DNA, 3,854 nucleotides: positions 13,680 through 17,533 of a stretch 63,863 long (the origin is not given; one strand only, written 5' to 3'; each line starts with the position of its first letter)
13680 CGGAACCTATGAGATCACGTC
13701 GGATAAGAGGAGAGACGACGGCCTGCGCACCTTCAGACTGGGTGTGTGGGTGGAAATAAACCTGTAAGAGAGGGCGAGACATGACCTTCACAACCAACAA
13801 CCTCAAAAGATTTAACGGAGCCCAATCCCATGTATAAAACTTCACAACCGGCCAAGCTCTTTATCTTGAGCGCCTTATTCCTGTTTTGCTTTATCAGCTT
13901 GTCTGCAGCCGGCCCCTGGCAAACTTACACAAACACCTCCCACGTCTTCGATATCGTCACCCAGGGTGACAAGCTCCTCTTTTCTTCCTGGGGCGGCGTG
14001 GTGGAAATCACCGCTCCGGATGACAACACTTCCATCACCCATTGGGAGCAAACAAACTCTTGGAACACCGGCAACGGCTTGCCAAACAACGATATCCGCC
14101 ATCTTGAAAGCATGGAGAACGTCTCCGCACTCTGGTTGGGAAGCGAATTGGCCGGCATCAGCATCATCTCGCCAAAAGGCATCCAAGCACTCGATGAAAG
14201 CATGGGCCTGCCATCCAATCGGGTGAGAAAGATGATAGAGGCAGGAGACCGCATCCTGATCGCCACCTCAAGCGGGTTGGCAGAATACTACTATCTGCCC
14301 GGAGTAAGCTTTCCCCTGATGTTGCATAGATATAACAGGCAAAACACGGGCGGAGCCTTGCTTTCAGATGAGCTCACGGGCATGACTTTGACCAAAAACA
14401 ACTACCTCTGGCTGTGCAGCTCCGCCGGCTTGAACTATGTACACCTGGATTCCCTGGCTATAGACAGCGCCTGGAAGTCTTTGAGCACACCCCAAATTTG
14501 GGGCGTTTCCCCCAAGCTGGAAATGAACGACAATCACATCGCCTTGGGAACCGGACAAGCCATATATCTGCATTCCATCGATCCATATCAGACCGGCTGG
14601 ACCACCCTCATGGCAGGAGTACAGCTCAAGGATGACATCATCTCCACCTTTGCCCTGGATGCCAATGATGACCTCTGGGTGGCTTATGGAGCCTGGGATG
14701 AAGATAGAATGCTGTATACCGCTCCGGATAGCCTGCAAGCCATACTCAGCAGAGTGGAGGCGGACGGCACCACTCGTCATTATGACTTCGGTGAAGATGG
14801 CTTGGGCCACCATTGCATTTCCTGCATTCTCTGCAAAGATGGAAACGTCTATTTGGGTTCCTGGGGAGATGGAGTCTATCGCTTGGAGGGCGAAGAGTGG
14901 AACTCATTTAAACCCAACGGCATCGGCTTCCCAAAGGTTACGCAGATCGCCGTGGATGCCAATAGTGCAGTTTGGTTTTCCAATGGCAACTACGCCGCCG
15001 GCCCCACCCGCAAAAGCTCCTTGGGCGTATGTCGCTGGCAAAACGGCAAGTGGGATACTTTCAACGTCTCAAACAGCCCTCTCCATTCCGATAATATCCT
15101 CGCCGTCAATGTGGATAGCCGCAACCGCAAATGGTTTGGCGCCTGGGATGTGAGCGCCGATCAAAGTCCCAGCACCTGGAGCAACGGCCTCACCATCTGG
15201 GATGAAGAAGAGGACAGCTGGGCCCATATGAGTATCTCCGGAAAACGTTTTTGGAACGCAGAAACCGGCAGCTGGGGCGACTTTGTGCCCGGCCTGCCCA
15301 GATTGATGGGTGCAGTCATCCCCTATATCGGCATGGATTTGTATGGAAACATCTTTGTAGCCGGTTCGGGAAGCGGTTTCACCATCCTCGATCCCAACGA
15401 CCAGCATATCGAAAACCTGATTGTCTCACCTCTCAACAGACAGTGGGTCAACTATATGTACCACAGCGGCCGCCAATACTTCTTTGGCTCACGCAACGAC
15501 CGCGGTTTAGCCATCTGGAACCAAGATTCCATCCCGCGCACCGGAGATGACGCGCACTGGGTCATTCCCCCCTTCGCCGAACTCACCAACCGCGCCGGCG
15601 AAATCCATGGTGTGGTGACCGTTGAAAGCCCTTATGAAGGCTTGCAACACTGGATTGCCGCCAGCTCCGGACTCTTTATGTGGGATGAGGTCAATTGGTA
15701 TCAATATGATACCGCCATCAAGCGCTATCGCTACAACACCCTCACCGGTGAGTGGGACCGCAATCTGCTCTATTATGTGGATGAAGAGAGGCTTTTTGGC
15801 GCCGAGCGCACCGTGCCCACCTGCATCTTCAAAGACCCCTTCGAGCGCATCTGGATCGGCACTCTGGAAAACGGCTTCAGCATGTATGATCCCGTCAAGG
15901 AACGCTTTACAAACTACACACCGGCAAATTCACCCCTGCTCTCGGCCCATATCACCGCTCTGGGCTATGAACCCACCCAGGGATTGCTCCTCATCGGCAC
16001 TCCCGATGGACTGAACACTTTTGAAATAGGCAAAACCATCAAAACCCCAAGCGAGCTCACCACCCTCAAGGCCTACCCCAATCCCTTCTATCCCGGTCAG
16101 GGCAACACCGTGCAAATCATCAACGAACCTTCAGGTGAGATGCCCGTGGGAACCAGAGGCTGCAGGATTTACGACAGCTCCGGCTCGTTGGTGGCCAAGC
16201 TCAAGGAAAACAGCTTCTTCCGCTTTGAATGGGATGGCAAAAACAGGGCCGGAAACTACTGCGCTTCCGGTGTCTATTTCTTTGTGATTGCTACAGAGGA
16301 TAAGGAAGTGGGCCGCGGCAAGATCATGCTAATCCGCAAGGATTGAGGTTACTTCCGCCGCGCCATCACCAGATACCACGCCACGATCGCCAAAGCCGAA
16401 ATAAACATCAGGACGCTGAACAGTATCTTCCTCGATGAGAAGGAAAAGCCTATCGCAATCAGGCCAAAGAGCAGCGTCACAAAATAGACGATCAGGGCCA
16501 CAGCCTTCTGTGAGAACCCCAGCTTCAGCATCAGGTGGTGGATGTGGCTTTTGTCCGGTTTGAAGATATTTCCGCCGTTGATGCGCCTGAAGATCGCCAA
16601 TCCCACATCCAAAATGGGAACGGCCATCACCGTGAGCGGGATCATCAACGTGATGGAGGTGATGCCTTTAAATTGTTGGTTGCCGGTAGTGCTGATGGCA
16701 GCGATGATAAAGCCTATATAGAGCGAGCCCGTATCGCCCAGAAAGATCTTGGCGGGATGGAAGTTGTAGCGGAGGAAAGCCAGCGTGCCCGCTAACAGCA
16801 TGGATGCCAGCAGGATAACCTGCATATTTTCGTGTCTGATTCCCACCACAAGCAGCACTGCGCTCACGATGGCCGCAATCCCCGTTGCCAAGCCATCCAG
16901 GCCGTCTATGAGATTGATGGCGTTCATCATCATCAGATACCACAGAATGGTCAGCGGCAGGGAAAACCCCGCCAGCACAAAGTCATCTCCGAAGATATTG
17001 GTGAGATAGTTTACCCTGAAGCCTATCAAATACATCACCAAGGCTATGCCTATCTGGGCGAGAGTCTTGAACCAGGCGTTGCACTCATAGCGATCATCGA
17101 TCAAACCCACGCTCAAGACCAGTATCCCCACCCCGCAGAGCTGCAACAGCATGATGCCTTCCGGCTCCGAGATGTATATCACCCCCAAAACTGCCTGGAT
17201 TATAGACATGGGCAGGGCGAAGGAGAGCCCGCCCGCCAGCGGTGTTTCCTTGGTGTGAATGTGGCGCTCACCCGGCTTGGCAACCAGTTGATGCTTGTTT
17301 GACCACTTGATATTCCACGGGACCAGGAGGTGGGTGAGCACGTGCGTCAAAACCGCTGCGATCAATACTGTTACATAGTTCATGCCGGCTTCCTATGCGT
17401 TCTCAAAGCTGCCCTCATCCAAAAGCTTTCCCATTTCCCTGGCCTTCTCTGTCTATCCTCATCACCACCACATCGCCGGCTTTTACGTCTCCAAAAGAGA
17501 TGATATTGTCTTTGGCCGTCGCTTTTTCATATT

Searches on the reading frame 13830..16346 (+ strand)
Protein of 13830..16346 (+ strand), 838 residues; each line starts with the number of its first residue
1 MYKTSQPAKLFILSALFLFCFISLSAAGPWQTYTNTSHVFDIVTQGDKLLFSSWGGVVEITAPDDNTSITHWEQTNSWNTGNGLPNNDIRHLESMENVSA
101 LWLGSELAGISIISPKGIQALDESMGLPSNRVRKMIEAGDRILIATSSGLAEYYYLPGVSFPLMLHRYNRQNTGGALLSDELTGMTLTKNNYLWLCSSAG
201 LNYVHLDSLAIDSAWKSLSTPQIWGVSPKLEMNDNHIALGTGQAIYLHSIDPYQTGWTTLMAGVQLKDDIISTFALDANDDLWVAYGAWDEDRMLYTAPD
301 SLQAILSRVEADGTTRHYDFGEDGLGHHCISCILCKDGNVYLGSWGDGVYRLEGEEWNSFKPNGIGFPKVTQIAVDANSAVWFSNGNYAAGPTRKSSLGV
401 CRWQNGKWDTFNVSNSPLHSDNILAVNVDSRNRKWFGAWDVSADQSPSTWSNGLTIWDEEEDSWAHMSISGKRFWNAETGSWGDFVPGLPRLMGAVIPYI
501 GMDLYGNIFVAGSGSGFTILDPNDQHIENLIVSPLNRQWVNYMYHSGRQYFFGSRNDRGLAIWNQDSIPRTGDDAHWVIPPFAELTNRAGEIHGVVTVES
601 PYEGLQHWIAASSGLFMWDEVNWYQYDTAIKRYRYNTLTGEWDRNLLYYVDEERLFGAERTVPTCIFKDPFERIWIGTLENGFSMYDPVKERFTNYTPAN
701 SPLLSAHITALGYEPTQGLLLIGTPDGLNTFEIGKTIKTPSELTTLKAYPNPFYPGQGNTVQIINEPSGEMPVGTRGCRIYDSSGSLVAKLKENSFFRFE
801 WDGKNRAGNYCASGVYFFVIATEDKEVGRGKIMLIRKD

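Call 64: search_protein_families(library=pfam, proteins=[window:13830-16346:+], max_evalue=0.00001)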
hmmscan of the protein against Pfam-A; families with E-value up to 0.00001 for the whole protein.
window:13830-16346:+ (838 aa): 1 family
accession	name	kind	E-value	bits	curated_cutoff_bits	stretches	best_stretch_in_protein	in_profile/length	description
PF07494.17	Reg_prop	-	5.5e-10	38.7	20.4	0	664-678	8-22/24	Two component regulator propeller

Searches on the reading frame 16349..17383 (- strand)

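Call 64: search_protein_families(library=pfam, proteins=[window:16349-17383:-], max_evalue=0.00001)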
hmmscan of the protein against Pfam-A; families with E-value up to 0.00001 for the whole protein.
window:16349-17383:- (344 aa): 1 family
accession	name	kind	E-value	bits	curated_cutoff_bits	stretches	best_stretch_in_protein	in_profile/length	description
PF00953.26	Glycos_transf_4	-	1.7e-36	126.1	27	1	82-234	4-159/160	Glycosyl transferase family 4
